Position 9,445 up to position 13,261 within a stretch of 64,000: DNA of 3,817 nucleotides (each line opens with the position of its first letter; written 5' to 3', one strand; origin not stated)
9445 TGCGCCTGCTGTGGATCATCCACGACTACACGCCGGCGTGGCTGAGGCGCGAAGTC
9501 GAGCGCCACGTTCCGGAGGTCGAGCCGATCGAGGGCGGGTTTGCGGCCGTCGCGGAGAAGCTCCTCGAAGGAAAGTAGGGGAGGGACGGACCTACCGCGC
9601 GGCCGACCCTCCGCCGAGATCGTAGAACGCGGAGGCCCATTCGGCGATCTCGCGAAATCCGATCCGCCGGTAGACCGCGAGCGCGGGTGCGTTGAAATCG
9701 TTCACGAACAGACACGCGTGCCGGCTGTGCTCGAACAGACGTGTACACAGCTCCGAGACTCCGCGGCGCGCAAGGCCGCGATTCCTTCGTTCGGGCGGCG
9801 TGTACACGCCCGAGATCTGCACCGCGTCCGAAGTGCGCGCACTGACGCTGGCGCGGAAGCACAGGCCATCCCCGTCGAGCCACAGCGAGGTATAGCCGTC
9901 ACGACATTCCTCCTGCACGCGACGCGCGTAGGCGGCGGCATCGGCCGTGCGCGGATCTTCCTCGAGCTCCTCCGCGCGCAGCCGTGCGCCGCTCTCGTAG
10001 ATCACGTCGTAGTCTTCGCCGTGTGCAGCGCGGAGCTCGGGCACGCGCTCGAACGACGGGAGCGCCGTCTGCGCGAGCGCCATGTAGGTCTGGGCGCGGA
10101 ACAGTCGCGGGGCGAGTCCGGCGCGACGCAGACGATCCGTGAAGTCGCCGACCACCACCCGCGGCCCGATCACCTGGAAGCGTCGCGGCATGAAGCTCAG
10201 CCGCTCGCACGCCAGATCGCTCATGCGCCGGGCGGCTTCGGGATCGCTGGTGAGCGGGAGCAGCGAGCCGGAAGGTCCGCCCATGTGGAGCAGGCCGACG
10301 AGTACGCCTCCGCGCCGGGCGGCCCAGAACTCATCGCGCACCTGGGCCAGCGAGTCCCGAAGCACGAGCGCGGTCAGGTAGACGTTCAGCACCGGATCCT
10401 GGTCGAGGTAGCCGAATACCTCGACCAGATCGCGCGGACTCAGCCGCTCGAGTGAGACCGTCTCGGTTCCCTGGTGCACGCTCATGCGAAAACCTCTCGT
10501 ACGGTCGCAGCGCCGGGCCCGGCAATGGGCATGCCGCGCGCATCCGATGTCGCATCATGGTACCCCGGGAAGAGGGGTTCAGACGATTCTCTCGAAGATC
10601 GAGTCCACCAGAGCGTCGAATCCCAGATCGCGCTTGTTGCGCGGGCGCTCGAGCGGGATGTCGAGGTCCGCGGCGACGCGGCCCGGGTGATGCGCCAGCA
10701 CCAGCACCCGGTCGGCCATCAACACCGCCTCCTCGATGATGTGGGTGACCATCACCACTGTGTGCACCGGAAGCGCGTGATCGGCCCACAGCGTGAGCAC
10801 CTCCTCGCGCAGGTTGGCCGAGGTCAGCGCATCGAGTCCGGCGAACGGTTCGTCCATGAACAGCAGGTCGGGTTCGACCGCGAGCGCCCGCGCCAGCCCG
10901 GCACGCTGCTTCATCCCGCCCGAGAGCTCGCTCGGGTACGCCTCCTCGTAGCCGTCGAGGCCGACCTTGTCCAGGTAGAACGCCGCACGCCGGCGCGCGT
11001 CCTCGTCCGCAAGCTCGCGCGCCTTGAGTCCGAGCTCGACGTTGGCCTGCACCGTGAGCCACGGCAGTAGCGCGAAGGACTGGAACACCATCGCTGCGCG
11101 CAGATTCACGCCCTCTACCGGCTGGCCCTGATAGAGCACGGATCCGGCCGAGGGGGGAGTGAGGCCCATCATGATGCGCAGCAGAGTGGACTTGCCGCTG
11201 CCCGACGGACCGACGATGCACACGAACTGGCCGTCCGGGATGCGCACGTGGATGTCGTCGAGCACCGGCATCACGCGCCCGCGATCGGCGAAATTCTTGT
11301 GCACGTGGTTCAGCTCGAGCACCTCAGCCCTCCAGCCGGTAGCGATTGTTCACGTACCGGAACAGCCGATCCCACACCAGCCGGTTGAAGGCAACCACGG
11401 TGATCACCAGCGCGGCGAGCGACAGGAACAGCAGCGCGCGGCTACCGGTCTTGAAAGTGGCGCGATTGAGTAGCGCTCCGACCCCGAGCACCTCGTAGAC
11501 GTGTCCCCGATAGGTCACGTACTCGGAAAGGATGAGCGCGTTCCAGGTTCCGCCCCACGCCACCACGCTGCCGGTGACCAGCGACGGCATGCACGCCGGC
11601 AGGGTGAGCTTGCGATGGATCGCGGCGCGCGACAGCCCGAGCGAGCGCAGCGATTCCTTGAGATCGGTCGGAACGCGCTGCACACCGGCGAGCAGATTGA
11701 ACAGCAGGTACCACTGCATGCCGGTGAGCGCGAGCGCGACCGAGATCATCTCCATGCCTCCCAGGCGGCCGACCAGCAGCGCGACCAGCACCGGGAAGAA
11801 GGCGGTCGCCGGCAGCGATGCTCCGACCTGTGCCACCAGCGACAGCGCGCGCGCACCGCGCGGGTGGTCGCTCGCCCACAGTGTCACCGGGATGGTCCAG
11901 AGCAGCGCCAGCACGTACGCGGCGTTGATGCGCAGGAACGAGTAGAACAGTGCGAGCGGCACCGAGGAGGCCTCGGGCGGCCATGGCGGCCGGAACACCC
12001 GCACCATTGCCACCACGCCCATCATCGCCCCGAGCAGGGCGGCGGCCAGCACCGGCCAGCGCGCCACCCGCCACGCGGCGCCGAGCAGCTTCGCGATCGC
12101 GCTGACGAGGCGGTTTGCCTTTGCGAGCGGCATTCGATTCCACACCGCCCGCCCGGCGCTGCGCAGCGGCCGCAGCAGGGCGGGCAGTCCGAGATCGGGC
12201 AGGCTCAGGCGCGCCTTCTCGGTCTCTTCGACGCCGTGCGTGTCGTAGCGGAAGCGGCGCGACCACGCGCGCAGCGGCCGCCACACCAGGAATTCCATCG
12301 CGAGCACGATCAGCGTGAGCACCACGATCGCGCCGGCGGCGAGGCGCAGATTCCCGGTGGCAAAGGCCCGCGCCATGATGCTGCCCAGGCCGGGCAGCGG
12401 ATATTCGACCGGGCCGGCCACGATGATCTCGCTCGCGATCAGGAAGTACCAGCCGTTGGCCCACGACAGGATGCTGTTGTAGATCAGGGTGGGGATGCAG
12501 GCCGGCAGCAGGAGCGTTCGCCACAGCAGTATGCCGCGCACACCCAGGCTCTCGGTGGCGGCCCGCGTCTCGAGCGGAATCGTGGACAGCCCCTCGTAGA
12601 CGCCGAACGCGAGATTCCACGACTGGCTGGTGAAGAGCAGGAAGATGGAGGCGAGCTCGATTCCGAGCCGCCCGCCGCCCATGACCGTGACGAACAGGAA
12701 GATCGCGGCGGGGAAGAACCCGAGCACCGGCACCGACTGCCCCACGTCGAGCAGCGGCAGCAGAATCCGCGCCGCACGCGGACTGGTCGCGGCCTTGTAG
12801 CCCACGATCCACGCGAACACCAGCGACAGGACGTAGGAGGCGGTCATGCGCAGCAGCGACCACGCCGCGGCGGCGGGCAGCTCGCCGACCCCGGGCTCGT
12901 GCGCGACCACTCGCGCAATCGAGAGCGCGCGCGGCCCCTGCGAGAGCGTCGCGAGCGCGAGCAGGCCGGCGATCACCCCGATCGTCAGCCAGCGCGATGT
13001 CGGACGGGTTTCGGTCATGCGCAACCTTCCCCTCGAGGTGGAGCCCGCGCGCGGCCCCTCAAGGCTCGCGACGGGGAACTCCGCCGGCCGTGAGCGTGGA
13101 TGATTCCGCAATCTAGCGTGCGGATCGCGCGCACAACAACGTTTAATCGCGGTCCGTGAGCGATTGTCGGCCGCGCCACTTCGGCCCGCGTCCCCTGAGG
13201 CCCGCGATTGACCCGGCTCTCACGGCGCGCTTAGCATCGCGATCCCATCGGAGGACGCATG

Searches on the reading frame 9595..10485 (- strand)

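Call 54: search_protein_families(library=pfam, proteins=[window:9595-10485:-], max_evalue=0.0001)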
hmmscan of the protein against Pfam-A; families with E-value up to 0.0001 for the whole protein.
window:9595-10485:- (297 aa): 3 families
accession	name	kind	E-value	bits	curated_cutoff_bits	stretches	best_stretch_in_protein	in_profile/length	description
PF08445.16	FR47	-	1.7e-10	41.2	22.1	1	220-281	20-81/86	FR47-like protein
PF00583.31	Acetyltransf_1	-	2.5e-08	34.6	20.7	1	197-277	46-116/116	Acetyltransferase (GNAT) family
PF13312.11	DUF4081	-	1.1e-05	26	25.3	1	52-161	2-104/105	Domain of unknown function (DUF4081)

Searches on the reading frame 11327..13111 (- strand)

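Call 54: search_protein_families(library=pfam, proteins=[window:11327-13111:-], max_evalue=0.0001)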
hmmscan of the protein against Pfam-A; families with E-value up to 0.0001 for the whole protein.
window:11327-13111:- (595 aa): 1 family
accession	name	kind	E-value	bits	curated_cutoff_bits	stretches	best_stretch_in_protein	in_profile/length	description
PF00528.27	BPD_transp_1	-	9.3e-24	84.6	26.4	2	415-592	12-183/184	Binding-protein-dependent transport system inner membrane component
